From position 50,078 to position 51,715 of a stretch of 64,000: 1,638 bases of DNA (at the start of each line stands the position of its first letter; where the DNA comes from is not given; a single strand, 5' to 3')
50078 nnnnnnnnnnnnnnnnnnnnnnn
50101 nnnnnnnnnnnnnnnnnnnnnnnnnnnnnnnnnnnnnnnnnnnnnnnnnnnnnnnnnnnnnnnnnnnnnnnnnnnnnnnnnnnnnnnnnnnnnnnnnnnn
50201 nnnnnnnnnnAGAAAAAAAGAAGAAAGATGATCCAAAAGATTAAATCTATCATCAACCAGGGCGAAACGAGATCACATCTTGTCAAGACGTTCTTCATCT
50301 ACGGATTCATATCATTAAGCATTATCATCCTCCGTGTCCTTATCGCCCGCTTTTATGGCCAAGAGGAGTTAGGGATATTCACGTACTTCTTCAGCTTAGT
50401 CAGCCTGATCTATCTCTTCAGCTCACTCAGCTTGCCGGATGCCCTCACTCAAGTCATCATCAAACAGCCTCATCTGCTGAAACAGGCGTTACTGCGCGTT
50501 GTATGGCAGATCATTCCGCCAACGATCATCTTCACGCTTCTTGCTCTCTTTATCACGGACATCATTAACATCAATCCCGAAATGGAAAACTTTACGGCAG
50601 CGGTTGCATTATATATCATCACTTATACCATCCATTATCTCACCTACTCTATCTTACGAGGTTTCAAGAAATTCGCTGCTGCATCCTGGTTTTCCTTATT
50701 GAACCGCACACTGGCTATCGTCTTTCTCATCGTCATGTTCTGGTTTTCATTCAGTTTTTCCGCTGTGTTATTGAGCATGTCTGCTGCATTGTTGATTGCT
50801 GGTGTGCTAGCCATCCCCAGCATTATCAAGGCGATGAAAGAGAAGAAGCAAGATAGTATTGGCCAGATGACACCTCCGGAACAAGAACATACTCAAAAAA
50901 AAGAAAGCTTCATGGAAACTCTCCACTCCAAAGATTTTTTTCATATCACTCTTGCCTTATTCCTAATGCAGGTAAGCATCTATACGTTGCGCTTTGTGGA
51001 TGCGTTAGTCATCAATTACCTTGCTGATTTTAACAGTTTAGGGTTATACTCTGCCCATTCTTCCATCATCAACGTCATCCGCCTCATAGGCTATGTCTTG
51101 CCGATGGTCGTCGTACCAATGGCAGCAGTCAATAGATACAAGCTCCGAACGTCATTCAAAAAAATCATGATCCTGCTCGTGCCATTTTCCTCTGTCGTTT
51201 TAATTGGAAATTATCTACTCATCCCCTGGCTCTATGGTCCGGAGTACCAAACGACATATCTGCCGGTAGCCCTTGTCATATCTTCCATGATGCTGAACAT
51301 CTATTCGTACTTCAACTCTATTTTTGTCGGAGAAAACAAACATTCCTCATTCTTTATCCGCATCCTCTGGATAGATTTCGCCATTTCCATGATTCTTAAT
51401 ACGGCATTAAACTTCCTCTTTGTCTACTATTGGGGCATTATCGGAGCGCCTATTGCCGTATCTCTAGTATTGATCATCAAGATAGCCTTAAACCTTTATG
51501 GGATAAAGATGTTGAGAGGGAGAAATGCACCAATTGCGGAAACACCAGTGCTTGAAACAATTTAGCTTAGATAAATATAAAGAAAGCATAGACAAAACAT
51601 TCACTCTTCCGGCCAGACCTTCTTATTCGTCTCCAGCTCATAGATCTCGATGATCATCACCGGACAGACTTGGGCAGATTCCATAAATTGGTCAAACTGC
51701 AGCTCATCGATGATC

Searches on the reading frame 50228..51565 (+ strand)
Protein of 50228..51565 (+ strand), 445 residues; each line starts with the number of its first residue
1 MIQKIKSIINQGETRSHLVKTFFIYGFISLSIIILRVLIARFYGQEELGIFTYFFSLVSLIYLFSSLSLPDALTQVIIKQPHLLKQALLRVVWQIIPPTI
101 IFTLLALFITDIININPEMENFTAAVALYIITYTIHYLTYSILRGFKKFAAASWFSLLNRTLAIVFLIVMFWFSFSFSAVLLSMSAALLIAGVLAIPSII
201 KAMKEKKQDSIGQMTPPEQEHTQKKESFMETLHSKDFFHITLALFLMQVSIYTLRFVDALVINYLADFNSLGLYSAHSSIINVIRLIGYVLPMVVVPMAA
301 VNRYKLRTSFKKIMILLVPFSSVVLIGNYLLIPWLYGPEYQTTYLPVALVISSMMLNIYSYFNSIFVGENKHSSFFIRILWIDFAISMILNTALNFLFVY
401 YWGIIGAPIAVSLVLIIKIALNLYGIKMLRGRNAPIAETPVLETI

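Call 4: search_protein_families(library=pfam, proteins=[window:50228-51565:+], max_evalue=0.01)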
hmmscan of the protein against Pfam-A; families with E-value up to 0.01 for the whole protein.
window:50228-51565:+ (445 aa): 2 families
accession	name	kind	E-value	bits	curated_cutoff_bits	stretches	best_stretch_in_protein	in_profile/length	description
PF01943.22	Polysacc_synt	-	3.9e-12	46.6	28.2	1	33-298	20-269/274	Polysaccharide biosynthesis protein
PF13440.11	Polysacc_synt_3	-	0.0022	17.7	23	1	230-342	170-290/293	Polysaccharide biosynthesis protein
